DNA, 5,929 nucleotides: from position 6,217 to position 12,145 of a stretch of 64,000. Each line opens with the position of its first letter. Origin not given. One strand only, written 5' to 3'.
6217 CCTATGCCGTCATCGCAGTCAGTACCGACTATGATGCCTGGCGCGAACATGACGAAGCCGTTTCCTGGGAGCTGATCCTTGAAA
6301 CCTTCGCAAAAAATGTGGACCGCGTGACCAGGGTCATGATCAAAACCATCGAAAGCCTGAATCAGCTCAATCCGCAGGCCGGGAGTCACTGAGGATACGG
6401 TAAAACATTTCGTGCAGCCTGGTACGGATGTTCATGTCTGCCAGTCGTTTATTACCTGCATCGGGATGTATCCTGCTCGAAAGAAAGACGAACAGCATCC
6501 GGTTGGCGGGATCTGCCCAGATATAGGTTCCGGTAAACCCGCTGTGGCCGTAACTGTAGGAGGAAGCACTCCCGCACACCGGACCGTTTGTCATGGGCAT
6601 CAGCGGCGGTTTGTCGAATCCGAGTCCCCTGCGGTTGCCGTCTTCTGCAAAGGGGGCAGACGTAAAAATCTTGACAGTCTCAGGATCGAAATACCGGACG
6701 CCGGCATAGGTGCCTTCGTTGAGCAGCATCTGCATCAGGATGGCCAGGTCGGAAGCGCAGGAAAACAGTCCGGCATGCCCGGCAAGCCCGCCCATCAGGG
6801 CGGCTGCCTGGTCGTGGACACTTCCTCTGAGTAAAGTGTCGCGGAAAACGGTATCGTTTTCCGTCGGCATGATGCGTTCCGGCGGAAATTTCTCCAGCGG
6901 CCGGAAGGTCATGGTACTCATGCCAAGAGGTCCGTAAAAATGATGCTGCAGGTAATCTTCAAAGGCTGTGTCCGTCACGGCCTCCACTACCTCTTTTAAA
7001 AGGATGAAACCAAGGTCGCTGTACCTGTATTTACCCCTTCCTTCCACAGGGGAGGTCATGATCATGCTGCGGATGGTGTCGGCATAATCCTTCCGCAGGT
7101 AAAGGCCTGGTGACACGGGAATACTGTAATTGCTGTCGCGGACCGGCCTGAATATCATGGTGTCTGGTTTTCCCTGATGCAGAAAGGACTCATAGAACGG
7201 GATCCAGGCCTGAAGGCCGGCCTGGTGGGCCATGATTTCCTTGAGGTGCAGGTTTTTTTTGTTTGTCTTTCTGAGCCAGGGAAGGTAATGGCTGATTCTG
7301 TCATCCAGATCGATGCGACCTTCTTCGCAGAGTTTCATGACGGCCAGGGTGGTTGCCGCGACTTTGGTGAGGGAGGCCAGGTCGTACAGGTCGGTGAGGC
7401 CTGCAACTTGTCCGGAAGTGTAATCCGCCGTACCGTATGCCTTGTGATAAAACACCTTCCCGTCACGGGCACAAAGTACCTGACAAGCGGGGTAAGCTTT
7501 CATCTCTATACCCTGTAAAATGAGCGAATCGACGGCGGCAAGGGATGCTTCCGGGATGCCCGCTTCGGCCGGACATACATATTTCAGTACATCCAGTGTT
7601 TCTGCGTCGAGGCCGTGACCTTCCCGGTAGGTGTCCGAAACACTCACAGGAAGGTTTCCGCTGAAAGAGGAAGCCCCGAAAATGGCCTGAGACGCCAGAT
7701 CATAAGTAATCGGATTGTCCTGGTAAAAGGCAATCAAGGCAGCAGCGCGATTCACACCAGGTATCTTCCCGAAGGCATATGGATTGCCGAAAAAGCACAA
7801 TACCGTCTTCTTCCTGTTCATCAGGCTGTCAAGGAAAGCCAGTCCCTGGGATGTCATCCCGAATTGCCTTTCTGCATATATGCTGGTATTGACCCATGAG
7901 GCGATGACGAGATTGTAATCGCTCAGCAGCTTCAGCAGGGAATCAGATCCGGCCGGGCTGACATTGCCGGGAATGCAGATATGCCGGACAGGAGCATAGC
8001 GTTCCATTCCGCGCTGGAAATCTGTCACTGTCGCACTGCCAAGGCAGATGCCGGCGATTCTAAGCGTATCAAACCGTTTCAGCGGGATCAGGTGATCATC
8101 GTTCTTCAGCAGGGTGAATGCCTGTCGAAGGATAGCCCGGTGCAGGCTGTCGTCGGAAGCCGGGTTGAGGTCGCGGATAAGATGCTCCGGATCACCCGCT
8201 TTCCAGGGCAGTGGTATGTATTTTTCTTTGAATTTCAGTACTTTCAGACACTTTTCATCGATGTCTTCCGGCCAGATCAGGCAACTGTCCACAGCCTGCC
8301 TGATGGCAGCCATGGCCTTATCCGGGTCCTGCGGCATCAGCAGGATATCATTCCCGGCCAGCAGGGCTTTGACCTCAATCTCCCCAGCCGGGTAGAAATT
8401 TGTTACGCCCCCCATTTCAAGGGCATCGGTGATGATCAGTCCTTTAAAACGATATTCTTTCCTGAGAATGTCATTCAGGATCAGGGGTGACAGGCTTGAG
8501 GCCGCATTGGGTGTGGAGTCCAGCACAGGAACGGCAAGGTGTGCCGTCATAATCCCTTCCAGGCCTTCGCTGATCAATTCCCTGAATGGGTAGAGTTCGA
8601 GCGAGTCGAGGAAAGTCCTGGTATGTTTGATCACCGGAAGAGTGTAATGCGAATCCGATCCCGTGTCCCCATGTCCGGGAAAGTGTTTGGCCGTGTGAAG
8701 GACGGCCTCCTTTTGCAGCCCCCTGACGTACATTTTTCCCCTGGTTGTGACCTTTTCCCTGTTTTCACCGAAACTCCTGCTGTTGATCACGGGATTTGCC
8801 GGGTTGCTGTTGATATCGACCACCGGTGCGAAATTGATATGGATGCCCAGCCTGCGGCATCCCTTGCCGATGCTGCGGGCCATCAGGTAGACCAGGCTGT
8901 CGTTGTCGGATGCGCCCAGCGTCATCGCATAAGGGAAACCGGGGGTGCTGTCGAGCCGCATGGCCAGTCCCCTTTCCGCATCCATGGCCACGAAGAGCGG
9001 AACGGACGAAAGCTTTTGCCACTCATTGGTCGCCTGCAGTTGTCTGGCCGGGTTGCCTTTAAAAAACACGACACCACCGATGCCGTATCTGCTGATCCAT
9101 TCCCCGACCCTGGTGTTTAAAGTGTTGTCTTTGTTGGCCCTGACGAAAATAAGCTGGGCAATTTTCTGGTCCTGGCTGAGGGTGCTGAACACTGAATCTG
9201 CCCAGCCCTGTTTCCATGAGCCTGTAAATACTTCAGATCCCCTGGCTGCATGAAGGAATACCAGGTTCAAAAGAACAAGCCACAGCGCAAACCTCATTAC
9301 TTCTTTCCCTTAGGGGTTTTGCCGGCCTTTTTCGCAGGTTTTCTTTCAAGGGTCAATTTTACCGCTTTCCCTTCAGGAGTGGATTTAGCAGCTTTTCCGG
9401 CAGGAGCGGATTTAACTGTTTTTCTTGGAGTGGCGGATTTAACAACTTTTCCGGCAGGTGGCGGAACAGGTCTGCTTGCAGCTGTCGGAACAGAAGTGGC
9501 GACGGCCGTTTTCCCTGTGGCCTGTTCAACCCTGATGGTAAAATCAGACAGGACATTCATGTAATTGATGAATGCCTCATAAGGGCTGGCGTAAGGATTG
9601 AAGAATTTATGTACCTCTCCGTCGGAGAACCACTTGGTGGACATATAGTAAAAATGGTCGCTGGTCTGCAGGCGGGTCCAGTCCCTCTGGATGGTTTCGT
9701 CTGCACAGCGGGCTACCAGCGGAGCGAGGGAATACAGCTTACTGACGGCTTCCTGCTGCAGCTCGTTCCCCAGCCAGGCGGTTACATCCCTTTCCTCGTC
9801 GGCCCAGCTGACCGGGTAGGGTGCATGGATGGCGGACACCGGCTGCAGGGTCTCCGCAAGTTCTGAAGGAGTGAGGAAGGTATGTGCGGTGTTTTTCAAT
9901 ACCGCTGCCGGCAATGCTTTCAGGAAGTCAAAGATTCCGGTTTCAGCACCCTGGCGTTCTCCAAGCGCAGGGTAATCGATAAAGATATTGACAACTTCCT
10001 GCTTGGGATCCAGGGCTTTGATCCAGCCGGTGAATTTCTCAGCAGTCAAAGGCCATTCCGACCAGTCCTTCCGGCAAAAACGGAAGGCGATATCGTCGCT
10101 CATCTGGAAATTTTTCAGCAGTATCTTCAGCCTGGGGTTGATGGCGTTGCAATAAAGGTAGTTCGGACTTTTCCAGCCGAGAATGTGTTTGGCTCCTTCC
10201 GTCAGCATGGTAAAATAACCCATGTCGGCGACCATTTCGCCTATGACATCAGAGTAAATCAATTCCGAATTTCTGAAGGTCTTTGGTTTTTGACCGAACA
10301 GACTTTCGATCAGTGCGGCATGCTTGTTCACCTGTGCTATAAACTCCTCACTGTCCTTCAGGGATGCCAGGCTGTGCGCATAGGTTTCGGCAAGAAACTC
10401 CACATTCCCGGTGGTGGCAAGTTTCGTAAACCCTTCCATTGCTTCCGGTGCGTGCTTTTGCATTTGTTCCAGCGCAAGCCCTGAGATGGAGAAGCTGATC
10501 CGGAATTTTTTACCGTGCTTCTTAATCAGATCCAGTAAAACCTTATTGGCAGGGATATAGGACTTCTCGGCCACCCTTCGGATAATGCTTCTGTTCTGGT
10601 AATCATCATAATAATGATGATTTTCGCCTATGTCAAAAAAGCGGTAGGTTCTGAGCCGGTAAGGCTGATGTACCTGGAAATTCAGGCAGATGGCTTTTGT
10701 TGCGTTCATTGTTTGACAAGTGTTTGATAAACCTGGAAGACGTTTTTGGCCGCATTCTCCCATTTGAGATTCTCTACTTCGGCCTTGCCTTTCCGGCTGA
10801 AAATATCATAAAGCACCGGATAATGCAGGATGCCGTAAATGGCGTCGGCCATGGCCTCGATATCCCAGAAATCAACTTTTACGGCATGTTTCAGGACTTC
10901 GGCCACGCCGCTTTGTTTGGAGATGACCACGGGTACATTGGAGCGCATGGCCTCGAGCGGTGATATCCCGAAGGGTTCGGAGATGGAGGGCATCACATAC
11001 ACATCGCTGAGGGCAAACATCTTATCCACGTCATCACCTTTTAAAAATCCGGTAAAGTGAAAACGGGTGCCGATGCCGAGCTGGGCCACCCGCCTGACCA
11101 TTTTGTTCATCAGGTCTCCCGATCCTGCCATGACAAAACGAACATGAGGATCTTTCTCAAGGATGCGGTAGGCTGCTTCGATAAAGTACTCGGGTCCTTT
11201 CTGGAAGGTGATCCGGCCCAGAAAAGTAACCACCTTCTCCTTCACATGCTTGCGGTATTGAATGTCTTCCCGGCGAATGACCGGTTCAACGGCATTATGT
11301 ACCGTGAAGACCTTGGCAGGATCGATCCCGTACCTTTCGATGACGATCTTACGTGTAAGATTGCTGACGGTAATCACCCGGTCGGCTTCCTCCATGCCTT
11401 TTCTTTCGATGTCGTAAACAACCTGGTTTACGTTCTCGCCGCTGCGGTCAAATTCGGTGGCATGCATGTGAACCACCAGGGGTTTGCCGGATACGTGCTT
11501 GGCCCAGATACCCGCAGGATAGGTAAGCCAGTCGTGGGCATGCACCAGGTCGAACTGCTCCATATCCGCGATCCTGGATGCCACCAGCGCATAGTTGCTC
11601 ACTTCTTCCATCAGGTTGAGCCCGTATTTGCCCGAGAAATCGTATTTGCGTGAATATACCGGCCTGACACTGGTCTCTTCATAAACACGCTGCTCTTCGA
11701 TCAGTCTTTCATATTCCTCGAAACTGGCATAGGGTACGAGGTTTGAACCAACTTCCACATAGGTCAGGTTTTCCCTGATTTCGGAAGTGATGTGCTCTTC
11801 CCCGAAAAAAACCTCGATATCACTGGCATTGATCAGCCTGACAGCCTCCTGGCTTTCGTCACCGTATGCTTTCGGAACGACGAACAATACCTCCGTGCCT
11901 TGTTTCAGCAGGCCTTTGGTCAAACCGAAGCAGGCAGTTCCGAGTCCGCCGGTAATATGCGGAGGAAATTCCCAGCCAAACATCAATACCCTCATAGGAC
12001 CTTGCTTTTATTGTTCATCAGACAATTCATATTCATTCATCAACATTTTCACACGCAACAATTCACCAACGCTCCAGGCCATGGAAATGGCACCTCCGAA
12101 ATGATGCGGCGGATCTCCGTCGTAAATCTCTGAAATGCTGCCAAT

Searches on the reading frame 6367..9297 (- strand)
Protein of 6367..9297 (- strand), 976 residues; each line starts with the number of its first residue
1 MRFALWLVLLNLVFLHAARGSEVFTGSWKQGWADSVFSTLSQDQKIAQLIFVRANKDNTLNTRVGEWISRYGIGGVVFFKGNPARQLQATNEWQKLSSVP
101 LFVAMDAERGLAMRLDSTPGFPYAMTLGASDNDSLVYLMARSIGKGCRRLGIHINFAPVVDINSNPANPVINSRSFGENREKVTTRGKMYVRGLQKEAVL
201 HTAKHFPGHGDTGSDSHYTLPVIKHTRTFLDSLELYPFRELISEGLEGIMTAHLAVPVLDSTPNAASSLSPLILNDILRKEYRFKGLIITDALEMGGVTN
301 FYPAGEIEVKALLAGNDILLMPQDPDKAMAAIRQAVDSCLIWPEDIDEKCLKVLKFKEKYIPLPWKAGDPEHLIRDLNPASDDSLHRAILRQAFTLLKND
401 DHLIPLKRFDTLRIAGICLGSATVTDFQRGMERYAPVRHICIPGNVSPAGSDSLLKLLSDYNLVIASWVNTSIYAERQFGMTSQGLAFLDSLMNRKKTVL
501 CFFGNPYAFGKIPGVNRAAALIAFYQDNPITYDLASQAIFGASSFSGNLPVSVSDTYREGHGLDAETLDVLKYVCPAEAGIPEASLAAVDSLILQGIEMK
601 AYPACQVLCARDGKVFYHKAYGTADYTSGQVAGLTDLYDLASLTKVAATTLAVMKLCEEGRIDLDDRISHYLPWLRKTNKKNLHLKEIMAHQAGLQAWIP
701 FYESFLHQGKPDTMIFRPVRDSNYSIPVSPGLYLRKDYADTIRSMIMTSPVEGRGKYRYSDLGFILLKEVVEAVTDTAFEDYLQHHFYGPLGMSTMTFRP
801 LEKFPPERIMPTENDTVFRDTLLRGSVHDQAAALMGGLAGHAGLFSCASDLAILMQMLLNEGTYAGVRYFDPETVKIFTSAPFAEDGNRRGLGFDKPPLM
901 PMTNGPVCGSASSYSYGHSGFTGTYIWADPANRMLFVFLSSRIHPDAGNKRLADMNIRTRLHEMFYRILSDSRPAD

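Call 73: search_protein_families(library=pfam, proteins=[window:6367-9297:-], max_evalue=1e-8)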
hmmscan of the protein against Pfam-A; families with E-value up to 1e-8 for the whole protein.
window:6367-9297:- (976 aa): 2 families
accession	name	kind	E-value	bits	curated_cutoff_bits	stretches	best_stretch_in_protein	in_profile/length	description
PF00933.27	Glyco_hydro_3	-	1.1e-75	255.4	27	1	43-355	3-315/316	Glycosyl hydrolase family 3 N terminal domain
PF00144.29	Beta-lactamase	-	1.6e-46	159.4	27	1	590-948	2-316/329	Beta-lactamase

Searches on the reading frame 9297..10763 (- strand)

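Call 73: search_protein_families(library=pfam, proteins=[window:9297-10763:-], max_evalue=1e-8)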
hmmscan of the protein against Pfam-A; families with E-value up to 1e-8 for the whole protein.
window:9297-10763:- (488 aa): 1 family
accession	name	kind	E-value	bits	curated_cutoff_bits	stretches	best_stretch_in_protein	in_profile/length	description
PF03065.20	Glyco_hydro_57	-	1.1e-69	235.4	21.2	1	27-314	2-290/291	Glycosyl hydrolase family 57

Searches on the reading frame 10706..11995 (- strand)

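Call 73: search_protein_families(library=pfam, proteins=[window:10706-11995:-], max_evalue=1e-8)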
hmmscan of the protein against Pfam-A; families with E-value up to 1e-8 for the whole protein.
window:10706-11995:- (429 aa): 6 families
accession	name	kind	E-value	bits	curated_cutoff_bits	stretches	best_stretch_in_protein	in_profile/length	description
PF00534.26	Glycos_transf_1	-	5.7e-36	124.1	26.4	1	244-404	6-170/172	Glycosyl transferases group 1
PF13692.12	Glyco_trans_1_4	-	3.7e-30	105.5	27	1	254-390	2-140/142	Glycosyl transferases group 1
PF13439.12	Glyco_transf_4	-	2.5e-22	80.1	28.5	1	137-237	62-167/170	Glycosyltransferase Family 4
PF08323.17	Glyco_transf_5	-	6.4e-20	72.3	22.7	1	2-217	1-223/239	Starch synthase catalytic domain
PF20706.3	GT4-conflict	-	6.5e-19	68.6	26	1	172-375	110-327/385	Family 4 Glycosyltransferase in conflict systems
PF13579.12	Glyco_trans_4_4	-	5.2e-17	63.1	29.7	1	140-234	64-157/158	Glycosyl transferase 4-like domain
